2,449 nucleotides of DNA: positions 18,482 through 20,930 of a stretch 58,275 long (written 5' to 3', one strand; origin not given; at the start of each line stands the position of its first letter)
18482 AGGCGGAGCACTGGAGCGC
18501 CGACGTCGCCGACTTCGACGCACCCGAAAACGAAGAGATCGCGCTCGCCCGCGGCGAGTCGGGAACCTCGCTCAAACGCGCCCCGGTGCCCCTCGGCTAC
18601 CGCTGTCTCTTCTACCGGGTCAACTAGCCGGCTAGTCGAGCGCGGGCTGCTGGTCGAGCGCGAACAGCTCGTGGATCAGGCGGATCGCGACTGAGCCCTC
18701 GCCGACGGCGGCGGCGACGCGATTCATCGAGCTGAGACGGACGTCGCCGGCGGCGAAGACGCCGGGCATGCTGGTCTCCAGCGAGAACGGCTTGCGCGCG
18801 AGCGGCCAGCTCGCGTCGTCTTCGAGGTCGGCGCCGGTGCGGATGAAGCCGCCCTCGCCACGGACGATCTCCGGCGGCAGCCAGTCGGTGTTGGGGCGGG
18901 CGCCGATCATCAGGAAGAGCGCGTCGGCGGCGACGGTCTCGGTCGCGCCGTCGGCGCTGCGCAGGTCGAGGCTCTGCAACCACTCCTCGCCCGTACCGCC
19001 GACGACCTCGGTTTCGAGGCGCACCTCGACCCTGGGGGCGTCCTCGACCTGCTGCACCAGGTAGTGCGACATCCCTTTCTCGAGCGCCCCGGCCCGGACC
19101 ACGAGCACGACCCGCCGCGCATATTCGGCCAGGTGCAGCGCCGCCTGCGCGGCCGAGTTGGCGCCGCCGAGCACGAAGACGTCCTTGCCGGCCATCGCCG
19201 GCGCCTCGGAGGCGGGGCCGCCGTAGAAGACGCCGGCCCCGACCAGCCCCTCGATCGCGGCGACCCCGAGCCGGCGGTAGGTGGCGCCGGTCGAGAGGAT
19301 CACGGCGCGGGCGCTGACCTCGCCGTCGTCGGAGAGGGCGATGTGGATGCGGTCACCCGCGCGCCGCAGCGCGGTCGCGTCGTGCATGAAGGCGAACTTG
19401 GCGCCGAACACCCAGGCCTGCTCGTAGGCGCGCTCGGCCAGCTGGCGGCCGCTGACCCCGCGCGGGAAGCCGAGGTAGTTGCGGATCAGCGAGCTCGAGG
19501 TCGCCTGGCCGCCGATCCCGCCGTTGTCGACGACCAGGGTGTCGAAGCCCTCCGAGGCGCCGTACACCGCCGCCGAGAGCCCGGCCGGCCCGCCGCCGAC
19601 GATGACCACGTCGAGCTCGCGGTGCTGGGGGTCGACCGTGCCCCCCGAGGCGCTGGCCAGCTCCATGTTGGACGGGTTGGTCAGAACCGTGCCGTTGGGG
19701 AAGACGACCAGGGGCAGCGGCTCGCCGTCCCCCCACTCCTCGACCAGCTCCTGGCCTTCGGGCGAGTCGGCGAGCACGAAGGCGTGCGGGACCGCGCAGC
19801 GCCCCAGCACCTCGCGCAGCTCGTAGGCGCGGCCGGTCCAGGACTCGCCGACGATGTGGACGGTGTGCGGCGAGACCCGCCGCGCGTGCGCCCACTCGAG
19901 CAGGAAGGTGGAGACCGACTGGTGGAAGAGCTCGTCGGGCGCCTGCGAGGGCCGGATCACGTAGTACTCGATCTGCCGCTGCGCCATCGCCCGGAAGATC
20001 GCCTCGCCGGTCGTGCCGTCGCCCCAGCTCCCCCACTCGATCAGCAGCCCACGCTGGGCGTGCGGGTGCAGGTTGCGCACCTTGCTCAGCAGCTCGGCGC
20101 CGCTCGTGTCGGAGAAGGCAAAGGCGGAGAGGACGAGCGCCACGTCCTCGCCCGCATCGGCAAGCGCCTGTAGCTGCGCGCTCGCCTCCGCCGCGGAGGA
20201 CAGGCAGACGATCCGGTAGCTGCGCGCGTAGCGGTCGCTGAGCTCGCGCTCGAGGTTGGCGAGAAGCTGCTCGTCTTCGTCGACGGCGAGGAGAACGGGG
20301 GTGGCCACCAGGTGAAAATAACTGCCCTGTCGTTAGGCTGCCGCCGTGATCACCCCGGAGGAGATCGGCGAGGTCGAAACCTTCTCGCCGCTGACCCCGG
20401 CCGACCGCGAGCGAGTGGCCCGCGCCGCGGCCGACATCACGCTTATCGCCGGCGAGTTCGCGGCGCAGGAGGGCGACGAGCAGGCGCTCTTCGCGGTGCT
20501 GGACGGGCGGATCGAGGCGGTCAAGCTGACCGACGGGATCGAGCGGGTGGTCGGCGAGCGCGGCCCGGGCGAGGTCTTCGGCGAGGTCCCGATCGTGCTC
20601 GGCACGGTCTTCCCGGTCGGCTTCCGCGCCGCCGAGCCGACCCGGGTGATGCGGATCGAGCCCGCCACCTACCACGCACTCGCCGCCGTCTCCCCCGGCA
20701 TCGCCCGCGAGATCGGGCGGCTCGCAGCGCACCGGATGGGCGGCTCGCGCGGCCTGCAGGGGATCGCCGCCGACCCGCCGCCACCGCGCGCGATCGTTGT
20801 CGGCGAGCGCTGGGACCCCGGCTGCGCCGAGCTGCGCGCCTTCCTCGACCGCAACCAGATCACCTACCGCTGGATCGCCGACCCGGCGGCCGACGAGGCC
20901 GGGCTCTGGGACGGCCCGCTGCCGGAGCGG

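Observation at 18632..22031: Divergent pair of sensor-domain / Grx-like / TrxR-like fusion proteins lacking the redox CxxC, separated by 37 bp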

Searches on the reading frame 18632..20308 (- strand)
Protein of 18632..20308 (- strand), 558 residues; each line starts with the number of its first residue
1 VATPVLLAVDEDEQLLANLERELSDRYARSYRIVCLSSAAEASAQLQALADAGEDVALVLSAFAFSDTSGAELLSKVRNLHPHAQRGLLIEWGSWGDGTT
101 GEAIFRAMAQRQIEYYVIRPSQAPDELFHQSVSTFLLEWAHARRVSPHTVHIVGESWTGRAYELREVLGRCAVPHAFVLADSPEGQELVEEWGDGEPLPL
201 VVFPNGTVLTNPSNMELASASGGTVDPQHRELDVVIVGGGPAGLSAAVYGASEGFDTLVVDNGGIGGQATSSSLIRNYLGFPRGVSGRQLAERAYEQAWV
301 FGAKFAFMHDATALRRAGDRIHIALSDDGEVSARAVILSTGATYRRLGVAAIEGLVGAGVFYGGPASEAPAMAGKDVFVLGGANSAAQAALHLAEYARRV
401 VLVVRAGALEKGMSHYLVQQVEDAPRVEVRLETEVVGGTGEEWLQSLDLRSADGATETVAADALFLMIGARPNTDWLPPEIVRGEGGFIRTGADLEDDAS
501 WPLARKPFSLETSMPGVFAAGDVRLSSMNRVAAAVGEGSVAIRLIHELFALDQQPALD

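Call 3: search_protein_families(library=pfam, proteins=[window:18632-20308:-], max_evalue=0.01)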
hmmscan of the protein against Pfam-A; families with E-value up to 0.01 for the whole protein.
window:18632-20308:- (558 aa): 11 families
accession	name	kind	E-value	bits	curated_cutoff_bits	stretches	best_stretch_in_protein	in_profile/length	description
PF07992.20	Pyr_redox_2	-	1.7e-29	103.6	26.1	1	233-538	2-291/291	Pyridine nucleotide-disulphide oxidoreductase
PF13738.12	Pyr_redox_3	-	1.8e-14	54.1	30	1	314-478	107-275/305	Pyridine nucleotide-disulphide oxidoreductase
PF12831.13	FAD_oxidored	-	1.6e-11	44.6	27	1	233-273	1-42/416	FAD dependent oxidoreductase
PF01266.30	DAO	-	2.4e-07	31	27.9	1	233-271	1-40/353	FAD dependent oxidoreductase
PF13450.12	NAD_binding_8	-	7.3e-06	26.6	21.9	1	236-274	1-40/68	NAD(P)-binding Rossmann-like domain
PF00890.30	FAD_binding_2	-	4.2e-05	23.4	20.4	1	233-272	1-41/414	FAD binding domain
PF03486.20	HI0933_like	-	6.3e-05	23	50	1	233-264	2-33/244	HI0933-like protein Rossmann domain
PF00070.33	Pyr_redox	-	7.6e-05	23.6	22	1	377-441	2-69/82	Pyridine nucleotide-disulphide oxidoreductase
PF01946.23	Thi4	-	0.00016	21.4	26.2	1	230-262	16-49/235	Thi4 family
PF01494.25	FAD_binding_3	-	0.00091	19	22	1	231-261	1-31/349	FAD binding domain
PF01134.28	GIDA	-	0.0016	18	22.1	0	233-260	1-28/391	Glucose inhibited division protein A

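Call 4: search_protein_families(library=ncbifam, proteins=[window:18632-20308:-], max_evalue=0.01)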
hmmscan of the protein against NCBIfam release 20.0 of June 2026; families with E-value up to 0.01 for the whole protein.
window:18632-20308:- (558 aa): 69 families (the best 25 are shown)
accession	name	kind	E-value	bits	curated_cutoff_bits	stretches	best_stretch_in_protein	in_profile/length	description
TIGR01292.1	TRX_reduct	equivalog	1.2e-57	195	343.45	1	233-546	2-297/300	thioredoxin-disulfide reductase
TIGR03143.1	AhpF_homolog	hypoth_equivalog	8e-46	156.7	687.65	1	232-543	5-302/555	putative alkyl hydroperoxide reductase F subunit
TIGR03140.1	AhpF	equivalog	3.7e-41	141.2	502.9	1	227-541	208-504/515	alkyl hydroperoxide reductase subunit F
NF007614.0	PRK10262.1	equivalog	5.6e-27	94.7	644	1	233-541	8-306/321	thioredoxin-disulfide reductase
TIGR04018.1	Bthiol_YpdA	hypoth_equivalog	4.7e-19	68.3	339.9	2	326-525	107-290/316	YpdA family putative bacillithiol disulfide reductase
TIGR02053.1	MerA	equivalog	4.3e-11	42.5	454.45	2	326-541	122-324/465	mercury(II) reductase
NF009409.0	PRK12770.1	subfamily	3.1e-09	36.3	343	1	227-262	14-49/360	putative glutamate synthase subunit beta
TIGR01350.1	lipoamide_DH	equivalog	5.5e-09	35.2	408.8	1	232-268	2-38/461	dihydrolipoyl dehydrogenase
NF040505.1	ArsO_flavin_mono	equivalog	2.3e-08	33.9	425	1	312-399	98-185/346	ArsO family NAD(P)H-dependent flavin-containing monooxygenase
NF053512.1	nitric_RR_NosR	exception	3.8e-08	32.8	400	1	6-120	1-101/422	response regulator c-di-GMP phosphodiesterase, NosR family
NF005883.0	PRK07845.1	equivalog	1e-07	31.3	479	1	233-270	4-41/466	NAD(P)H-quinone dehydrogenase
NF004943.0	PRK06292.2-1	equivalog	3.2e-07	29.5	432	1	320-541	117-324/456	dihydrolipoyl dehydrogenase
NF009410.0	PRK12771.1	subfamily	6.3e-07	28.3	516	1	233-263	140-170/566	NAD(P)-binding protein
TIGR02032.1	GG-red-SF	subfamily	8e-07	29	158.8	1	233-265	2-34/297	geranylgeranyl reductase family protein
NF006130.0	PRK08274.1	equivalog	1.6e-06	27.2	369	1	229-263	3-37/467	FAD-dependent tricarballylate dehydrogenase TcuA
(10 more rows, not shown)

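Call 7: search_solved_structures(query=window:18632-20308:-, show_alignments=1)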
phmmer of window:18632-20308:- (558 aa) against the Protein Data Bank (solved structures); distinct sequences matched with E-value up to 0.001: 90 (the best 60 are shown).
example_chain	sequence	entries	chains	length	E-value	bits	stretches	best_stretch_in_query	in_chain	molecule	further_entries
4zn0_A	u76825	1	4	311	4.7e-41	144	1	232-547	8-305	Thioredoxin reductase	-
2q7v_A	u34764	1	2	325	5.8e-34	120.6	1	227-551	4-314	Thioredoxin reductase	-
4gcm_A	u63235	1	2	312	9e-34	120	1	231-545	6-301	Thioredoxin reductase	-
7aaw_A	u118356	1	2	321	8.2e-33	116.8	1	230-543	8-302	Thioredoxin reductase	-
3cty_A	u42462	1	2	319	1.9e-32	115.6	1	226-542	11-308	Thioredoxin reductase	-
7jyp_A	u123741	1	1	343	3.8e-32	114.6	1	231-543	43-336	Thioredoxin reductase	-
7p9d_A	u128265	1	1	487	3.3e-30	108.2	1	233-542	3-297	Thioredoxin reductase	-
7p9e_A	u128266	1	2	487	3.4e-30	108.2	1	233-542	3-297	Thioredoxin reductase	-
5uwy_A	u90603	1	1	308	3.5e-30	108.1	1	232-545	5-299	Thioredoxin reductase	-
31lc_A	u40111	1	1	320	4.2e-30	107.9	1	228-541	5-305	Thioredoxin reductase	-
9vv4_A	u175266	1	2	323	1.5e-29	106.1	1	233-545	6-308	Thioredoxin reductase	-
2a87_A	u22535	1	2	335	3.5e-29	104.8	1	228-541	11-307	Thioredoxin reductase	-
5uth_A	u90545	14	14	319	4.9e-29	104.3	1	232-541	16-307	Thioredoxin reductase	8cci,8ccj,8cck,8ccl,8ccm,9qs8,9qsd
9xub_A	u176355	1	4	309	3.9e-28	101.3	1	233-541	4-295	Thioredoxin reductase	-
1trb_A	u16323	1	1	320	5.5e-28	100.9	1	233-541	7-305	THIOREDOXIN REDUCTASE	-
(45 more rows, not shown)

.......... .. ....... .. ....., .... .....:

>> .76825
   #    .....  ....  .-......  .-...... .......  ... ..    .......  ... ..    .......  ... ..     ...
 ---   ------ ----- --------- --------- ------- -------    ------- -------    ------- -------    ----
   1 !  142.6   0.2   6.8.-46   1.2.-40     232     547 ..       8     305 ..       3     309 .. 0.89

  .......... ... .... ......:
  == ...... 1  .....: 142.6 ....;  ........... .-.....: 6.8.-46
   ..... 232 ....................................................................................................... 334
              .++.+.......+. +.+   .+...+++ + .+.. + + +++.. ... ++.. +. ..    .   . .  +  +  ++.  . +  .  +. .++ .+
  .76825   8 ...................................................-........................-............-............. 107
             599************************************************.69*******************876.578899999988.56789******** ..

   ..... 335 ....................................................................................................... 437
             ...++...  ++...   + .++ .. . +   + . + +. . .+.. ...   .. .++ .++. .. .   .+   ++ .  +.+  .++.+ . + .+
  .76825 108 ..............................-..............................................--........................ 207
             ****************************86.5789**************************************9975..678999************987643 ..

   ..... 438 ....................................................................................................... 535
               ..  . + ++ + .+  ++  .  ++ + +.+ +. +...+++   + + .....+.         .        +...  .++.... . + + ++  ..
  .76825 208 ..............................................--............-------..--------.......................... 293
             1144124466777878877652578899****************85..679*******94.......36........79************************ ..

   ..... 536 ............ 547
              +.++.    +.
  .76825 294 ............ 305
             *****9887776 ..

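Call 9: find_homologous_proteins(query=window:18632-20308:-)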
Query window:18632-20308:- (558 aa): 7910 proteins with E <= 0.001 among 8000 candidates; the best 120 are listed.
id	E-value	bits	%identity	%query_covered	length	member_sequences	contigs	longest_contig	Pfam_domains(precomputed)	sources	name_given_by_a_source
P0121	6.0e-288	974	79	100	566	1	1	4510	PF01266.31,PF13450.13,PF00890.31,PF07992.21,PF00070.34,PF13738.13,PF03486.21,PF12831.14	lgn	-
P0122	1.0e-286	970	79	99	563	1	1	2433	PF01266.31,PF13450.13,PF07992.21,PF13738.13,PF03486.21,PF12831.14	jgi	jgi:thioredoxin reductase (NADPH)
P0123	2.2e-286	969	79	99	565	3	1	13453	PF01266.31,PF13450.13,PF00890.31,PF07992.21,PF13738.13,PF03486.21,PF12831.14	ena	-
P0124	2.2e-286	969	79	100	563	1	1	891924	PF01266.31,PF13450.13,PF00890.31,PF07992.21,PF13738.13,PF12831.14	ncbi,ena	-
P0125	4.7e-286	967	79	100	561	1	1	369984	PF01266.31,PF13450.13,PF00890.31,PF07992.21,PF13738.13,PF03486.21,PF01134.29,PF01494.26,PF12831.14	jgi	jgi:thioredoxin reductase (NADPH)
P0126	9.3e-286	966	78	100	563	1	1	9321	PF01266.31,PF00890.31,PF07992.21,PF13738.13,PF03486.21,PF12831.14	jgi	jgi:thioredoxin reductase (NADPH)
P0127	4.7e-285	964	80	99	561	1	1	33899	PF07992.21,PF00070.34,PF13738.13,PF03486.21,PF12831.14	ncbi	-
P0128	6.5e-285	964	79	99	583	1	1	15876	PF01946.24,PF01266.31,PF00890.31,PF07992.21,PF00070.34,PF13738.13,PF03486.21,PF12831.14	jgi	jgi:thioredoxin reductase (NADPH)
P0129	7.2e-285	964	78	99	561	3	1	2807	PF01266.31,PF13450.13,PF00890.31,PF07992.21,PF13738.13,PF03486.21,PF01134.29,PF01494.26,PF12831.14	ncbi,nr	ncbi:MAG TPA: FAD-dependent oxidoreductase [Solirubrobacterales bacterium]|nr:FAD-dependent oxidored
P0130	2.0e-284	962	79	99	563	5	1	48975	PF01266.31,PF13450.13,PF07992.21,PF13738.13,PF03486.21,PF12831.14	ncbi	ncbi:MAG TPA: FAD-dependent oxidoreductase [Solirubrobacterales bacterium]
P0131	5.6e-284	961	79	99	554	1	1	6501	PF01266.31,PF13450.13,PF07992.21,PF00070.34,PF13738.13,PF03486.21,PF12831.14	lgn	-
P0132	8.4e-284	960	79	99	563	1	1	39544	PF01266.31,PF13450.13,PF07992.21,PF00070.34,PF13738.13,PF03486.21,PF12831.14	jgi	jgi:thioredoxin reductase (NADPH)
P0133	2.8e-283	958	80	98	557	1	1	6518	PF01266.31,PF13450.13,PF00890.31,PF07992.21,PF00070.34,PF13738.13,PF03486.21,PF12831.14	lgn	-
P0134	5.3e-283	957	80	99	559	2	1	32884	PF01266.31,PF13450.13,PF00890.31,PF07992.21,PF13738.13,PF03486.21,PF12831.14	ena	-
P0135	7.7e-283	957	78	99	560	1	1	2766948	PF01266.31,PF13450.13,PF00890.31,PF07992.21,PF13738.13,PF03486.21,PF01134.29,PF12831.14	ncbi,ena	-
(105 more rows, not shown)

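Call 53: predict_structure(alignment_id=A2)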
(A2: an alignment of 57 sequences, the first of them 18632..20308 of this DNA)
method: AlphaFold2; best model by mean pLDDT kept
length: 558 residues; sequences in the alignment: 57
mean_pLDDT: 90.2   pTM: 0.84
mean pLDDT of the five models: 90.2, 90.2, 90.0, 88.3, 87.0
residues with pLDDT >= 90: 346; 70-90: 198; 50-70: 12; < 50: 2
segments of 3 or more residues with pLDDT < 50: none
pLDDT, mean of each block of 10 residues (from residue 1): 91 97 97 98 97 96 95 91 93 84 82 91 93 89 71 81 80 82 88 84 91 86 73 96 97 96 81 82 83 91 90 96 93 97 90 90 82 93 91 92 96 89 94 97 95 97 91 93 95 91 96 98 89 93 97 68
secondary structure, 60 per line:
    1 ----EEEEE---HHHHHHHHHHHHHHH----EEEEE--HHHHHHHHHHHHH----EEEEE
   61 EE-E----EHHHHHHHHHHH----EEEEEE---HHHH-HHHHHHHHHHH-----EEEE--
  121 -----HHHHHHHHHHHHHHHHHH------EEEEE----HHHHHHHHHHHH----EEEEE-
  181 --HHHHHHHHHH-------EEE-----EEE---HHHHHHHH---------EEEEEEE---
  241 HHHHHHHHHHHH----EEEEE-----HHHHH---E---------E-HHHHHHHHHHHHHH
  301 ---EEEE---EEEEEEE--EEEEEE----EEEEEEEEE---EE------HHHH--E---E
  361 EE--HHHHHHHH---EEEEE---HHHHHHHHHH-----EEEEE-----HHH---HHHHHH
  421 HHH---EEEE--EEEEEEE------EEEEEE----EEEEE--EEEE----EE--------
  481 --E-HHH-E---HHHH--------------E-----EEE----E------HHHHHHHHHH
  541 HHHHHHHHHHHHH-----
elements in order: E5-9 H13-27 E32-36 H39-51 E56-62 H70-80 E85-90 H94-97 H99-109 E115-118 H126-143 E150-154 H159-170 E175-179 H183-192 E200-202 E208-210 H214-221 E231-237 H241-252 E257-261 H267-271 H287-300 E304-307 E311-317 E320-325 E330-338 H350-353 E360-362 H365-372 E376-380 H384-393 E399-403 H415-423 E427-430 E433-439 E446-451 E456-460 E463-466 H493-496 E517-519 H531-553

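Call 58: fold_search(model_id=the predicted structure, library=pdb)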
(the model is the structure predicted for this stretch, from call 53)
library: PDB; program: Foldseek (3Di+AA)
matches with E <= 10: 1956; with E <= 0.001: 1095
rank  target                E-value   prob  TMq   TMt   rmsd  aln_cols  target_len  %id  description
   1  4xvg                  7.0e-29  1.00  0.40  0.42  25.6       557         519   21  Crystal structure of Alkylhydroperoxide Reductase Subunit AhpF from Escherichia coli (released 2016-02-24)
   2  4o5q                  2.7e-28  1.00  0.40  0.42  31.3       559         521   21  Crystal Structure of the Alkylhydroperoxide Reductase AhpF from Escherichia coli (released 2014-11-05)
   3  3cty_A                7.4e-28  1.00  0.52  0.94   2.0       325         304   28  Crystal structure of T. acidophilum thioredoxin reductase (released 2009-02-24)
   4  1hyu                  1.1e-27  1.00  0.40  0.43  19.2       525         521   22  CRYSTAL STRUCTURE OF INTACT AHPF (released 2001-02-14)
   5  2q7v_A                1.9e-27  1.00  0.38  0.63   7.6       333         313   29  Crystal Structure of Deinococcus Radiodurans Thioredoxin Reductase (released 2008-07-08)
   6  4gcm_B                2.6e-27  1.00  0.39  0.65   6.7       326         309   29  Crystal structure of a thioredoxine reductase (trxB) from Staphylococcus aureus subsp. aureus Mu50 at 1.80 A resolutio (released 2012-08-29)
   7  7jyp                  2.8e-27  1.00  0.38  0.64   6.9       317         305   27  Structure of thioredoxin reductase from the thermophilic eubacterium Thermosipho africanus TCF52B (released 2021-10-06)
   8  2q7v_B                3.3e-27  1.00  0.38  0.64   7.3       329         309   29  Crystal Structure of Deinococcus Radiodurans Thioredoxin Reductase (released 2008-07-08)
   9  7aaw_B                3.4e-27  1.00  0.37  0.62   7.2       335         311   28  Thioredoxin Reductase from Bacillus cereus (released 2021-09-15)
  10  4gcm_A                4.0e-27  1.00  0.38  0.65   6.9       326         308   29  Crystal structure of a thioredoxine reductase (trxB) from Staphylococcus aureus subsp. aureus Mu50 at 1.80 A resolutio (released 2012-08-29)
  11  5mh4                  6.4e-27  1.00  0.52  0.94   1.8       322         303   25  Crystal Structure of Lactococcus lactis Thioredoxin Reductase (FR conformation) (released 2017-04-12)
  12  7aaw_A                6.8e-27  1.00  0.39  0.64   7.1       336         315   28  Thioredoxin Reductase from Bacillus cereus (released 2021-09-15)
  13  5uwy                  1.9e-26  1.00  0.38  0.65   7.1       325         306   26  The crystal structure of thioredoxin reductase from Streptococcus pyogenes MGAS5005 (released 2017-03-15)
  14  3r9u_B                4.5e-26  1.00  0.52  0.90   2.2       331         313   26  Thioredoxin-disulfide reductase from Campylobacter jejuni. (released 2011-04-06)
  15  3cty_B                6.5e-26  1.00  0.52  0.94   2.0       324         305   28  Crystal structure of T. acidophilum thioredoxin reductase (released 2009-02-24)
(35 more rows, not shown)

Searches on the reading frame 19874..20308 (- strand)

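Call 24: search_protein_families(library=pfam, proteins=[window:19874-20308:-], max_evalue=10)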
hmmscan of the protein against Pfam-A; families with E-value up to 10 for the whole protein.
window:19874-20308:- (145 aa): 4 families
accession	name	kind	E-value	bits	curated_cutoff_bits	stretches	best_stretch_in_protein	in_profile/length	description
PF14417.12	MEDS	-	0.0015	18.8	29.8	1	6-79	4-77/161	MEDS: MEthanogen/methylotroph, DcmR Sensory domain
PF01740.26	STAS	-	0.065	13.5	22.6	1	37-78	22-65/106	STAS domain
PF00072.30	Response_reg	-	0.11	13.1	30.2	1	7-84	2-71/111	Response regulator receiver domain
PF22676.1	GalA_N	-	0.16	12.2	27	1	83-141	29-87/133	Alpha-galactosidase, N-terminal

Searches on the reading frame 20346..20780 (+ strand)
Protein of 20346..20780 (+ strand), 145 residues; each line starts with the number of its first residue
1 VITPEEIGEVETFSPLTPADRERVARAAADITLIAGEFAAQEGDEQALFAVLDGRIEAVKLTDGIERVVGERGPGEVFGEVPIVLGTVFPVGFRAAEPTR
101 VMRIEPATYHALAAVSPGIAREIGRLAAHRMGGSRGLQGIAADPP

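Call 24: search_protein_families(library=pfam, proteins=[window:20346-20780:+], max_evalue=10)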
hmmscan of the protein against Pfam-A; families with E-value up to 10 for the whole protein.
window:20346-20780:+ (145 aa): 1 family
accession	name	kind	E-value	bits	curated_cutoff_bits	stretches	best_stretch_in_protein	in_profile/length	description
PF00027.35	cNMP_binding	-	1.5e-11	44.5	27.5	1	35-112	6-85/89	Cyclic nucleotide-binding domain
